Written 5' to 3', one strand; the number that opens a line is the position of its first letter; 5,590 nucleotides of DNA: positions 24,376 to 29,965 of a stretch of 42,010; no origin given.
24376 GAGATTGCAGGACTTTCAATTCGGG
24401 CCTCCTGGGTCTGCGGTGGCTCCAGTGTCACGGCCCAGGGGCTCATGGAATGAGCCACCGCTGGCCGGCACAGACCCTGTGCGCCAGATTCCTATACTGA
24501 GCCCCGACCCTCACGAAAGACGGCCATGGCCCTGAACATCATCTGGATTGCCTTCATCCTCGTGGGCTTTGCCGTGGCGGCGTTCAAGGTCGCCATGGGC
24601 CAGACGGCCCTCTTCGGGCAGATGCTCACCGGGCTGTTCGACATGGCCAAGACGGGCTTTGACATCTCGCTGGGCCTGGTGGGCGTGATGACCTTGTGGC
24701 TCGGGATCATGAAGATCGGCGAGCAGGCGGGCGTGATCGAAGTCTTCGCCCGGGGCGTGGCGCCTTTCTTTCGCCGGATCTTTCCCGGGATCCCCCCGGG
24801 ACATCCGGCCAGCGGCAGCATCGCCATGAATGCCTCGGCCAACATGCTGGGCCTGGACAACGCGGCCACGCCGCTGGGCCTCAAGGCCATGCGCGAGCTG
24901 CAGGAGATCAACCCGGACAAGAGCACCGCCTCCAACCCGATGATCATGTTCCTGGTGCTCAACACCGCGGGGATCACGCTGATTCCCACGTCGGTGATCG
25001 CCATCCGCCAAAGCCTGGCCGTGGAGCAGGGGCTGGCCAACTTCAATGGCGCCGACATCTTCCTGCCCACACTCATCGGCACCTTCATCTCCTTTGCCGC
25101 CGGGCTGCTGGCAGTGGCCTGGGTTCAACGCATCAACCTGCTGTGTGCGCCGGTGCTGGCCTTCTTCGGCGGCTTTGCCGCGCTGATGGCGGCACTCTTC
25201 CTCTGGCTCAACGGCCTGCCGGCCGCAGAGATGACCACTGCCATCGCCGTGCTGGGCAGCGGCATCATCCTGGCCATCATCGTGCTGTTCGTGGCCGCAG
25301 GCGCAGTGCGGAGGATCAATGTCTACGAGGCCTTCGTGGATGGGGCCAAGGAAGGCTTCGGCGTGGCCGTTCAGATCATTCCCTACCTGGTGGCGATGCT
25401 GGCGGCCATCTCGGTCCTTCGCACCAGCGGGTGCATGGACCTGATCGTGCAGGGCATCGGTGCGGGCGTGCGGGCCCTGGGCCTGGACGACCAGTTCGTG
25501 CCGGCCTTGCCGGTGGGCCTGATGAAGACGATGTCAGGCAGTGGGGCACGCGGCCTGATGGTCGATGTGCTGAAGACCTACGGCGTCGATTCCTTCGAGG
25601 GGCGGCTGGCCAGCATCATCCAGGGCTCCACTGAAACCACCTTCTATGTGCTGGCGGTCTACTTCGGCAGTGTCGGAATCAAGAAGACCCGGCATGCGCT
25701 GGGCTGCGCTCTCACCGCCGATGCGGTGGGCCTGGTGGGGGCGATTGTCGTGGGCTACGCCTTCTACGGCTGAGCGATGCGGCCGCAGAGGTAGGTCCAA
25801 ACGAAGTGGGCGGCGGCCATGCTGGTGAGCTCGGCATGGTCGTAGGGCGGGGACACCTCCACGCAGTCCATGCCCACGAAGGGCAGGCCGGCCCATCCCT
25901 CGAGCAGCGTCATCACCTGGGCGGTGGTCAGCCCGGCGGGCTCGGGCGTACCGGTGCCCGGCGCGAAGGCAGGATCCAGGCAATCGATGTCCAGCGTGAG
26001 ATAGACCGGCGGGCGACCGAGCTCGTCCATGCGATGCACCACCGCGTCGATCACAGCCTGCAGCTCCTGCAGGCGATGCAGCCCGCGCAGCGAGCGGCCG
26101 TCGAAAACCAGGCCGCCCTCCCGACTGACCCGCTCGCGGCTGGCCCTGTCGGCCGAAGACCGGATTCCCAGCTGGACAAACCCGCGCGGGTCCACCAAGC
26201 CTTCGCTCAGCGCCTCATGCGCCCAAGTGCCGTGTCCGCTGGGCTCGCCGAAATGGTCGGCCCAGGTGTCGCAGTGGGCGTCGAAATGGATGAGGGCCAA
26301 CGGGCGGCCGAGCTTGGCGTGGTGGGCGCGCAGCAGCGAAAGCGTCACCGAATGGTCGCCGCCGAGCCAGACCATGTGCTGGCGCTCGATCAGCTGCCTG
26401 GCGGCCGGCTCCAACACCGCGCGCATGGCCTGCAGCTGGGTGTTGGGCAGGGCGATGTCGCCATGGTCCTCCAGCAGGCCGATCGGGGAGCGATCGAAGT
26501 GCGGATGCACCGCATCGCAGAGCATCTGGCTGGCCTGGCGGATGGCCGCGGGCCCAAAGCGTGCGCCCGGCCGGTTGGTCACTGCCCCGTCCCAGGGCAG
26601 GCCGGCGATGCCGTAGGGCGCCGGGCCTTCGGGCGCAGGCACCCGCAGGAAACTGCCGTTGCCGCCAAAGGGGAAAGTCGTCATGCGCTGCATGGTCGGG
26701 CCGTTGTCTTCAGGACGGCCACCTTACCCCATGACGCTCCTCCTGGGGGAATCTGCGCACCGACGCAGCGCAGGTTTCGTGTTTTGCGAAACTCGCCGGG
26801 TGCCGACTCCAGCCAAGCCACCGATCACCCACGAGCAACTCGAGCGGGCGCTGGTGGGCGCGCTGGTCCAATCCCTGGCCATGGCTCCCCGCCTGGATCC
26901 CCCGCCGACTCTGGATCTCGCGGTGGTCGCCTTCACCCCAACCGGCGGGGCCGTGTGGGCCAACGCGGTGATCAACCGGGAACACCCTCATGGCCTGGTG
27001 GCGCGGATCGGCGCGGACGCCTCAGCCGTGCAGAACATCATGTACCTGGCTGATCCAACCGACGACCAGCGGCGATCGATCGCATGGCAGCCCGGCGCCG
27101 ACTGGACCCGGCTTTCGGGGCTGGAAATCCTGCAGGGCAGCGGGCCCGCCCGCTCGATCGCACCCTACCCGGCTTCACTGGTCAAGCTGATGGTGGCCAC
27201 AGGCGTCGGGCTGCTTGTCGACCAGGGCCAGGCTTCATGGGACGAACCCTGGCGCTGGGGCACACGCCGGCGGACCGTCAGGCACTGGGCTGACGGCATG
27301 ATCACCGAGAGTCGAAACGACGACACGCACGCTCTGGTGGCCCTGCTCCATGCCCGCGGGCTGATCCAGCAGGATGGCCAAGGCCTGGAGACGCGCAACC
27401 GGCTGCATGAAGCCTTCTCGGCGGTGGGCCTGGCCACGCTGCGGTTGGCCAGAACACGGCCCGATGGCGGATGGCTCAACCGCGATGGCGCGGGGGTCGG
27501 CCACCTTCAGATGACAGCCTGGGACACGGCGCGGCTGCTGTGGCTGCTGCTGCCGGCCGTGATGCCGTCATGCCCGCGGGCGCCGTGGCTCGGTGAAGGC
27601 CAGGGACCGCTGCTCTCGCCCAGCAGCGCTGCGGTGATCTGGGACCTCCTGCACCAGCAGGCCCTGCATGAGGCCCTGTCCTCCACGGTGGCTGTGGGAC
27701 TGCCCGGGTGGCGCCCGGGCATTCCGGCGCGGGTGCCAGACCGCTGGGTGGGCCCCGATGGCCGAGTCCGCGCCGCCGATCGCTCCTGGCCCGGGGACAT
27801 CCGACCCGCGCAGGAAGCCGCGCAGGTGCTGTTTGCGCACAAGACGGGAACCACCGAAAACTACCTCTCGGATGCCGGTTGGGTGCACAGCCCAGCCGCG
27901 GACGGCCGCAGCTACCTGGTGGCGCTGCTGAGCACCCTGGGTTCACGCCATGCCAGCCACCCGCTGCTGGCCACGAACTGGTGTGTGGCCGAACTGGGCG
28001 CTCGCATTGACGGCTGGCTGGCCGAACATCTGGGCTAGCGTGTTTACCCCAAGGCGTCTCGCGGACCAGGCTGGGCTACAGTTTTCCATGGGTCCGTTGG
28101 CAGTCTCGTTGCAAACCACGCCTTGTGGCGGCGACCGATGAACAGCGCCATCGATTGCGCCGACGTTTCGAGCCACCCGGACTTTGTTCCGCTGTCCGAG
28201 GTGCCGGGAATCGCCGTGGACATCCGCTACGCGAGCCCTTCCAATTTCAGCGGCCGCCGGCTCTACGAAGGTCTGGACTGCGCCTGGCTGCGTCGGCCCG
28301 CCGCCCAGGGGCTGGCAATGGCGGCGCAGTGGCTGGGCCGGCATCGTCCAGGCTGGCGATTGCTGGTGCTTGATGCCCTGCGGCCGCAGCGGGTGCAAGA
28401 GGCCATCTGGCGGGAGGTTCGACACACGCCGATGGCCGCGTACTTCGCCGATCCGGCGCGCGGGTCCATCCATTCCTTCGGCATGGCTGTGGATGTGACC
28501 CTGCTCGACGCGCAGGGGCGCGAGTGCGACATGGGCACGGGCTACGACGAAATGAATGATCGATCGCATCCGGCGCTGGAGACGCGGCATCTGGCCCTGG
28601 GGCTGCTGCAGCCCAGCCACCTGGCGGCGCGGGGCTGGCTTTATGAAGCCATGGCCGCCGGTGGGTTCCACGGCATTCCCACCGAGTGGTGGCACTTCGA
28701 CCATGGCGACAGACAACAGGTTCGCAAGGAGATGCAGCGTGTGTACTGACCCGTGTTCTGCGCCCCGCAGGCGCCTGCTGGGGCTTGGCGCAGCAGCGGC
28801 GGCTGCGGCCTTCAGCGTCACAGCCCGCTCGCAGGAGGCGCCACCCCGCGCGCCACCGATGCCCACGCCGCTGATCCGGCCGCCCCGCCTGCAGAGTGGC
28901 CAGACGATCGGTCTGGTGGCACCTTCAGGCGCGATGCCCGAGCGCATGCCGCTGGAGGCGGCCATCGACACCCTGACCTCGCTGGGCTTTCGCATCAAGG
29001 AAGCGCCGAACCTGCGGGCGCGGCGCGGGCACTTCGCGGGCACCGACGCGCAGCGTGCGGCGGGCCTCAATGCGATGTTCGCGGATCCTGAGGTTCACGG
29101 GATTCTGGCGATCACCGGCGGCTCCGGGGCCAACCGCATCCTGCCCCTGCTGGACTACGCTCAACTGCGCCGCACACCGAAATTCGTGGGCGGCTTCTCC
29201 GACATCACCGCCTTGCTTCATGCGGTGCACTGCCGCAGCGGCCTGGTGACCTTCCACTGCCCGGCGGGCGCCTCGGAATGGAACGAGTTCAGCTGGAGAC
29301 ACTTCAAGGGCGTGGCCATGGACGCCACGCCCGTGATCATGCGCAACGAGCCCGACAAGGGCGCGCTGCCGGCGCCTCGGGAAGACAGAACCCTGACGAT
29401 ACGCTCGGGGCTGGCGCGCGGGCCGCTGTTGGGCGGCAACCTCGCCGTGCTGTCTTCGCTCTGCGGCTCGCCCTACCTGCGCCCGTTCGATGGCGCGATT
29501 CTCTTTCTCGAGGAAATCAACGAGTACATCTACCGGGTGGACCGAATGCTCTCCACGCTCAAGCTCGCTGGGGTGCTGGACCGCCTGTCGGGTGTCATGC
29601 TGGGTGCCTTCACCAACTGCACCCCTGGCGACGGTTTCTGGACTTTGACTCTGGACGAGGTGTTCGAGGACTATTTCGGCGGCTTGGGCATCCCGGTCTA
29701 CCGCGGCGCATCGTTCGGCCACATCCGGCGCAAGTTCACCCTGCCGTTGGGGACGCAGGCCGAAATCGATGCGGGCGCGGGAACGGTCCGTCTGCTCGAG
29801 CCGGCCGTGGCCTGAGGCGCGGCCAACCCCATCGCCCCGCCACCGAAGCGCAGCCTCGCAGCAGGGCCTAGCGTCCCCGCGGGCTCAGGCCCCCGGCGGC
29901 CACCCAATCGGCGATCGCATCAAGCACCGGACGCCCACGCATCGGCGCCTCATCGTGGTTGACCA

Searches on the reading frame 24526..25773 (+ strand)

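Call 8: search_protein_families(library=pfam, proteins=[window:24526-25773:+], max_evalue=0.001)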
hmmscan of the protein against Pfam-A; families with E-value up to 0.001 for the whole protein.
window:24526-25773:+ (415 aa): 1 family
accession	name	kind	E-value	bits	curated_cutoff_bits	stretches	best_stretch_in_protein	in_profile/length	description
PF07670.19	Gate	-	1.2e-24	87.2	29.6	2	282-386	2-104/104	Nucleoside recognition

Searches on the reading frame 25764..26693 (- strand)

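Call 8: search_protein_families(library=pfam, proteins=[window:25764-26693:-], max_evalue=0.001)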
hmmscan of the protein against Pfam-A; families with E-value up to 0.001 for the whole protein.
window:25764-26693:- (309 aa): 1 family
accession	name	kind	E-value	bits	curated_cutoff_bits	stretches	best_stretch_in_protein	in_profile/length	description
PF00491.26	Arginase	-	2.4e-76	257.3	22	1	27-302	3-279/280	Arginase family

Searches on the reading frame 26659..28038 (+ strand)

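Call 8: search_protein_families(library=pfam, proteins=[window:26659-28038:+], max_evalue=0.001)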
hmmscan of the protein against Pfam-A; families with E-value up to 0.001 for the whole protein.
window:26659-28038:+ (459 aa): 1 family
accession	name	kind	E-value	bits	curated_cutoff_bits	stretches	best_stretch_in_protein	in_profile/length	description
PF13354.11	Beta-lactamase2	-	1.3e-07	31.6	22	1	170-424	22-213/214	Beta-lactamase enzyme family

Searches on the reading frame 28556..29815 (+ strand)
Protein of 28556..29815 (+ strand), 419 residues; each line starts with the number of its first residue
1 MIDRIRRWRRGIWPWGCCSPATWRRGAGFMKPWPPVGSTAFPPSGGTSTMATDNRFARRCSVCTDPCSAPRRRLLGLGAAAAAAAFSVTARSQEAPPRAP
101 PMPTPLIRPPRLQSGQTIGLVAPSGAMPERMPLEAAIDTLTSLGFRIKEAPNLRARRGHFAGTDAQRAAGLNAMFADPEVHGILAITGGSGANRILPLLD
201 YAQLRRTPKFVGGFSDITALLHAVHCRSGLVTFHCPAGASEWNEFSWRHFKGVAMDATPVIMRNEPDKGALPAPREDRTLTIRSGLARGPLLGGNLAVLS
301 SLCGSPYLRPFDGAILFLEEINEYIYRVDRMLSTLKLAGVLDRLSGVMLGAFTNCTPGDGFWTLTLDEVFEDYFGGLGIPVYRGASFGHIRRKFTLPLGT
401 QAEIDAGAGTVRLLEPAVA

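Call 8: search_protein_families(library=pfam, proteins=[window:28556-29815:+], max_evalue=0.001)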
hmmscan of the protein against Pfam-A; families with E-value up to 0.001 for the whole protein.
window:28556-29815:+ (419 aa): 2 families
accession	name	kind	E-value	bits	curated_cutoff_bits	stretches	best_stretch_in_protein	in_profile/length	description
PF02016.21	Peptidase_S66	-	6.4e-36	123.6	25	1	118-234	1-120/121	LD-carboxypeptidase N-terminal domain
PF17676.7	Peptidase_S66C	-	1.3e-35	123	23.7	1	288-404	1-120/120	LD-carboxypeptidase C-terminal domain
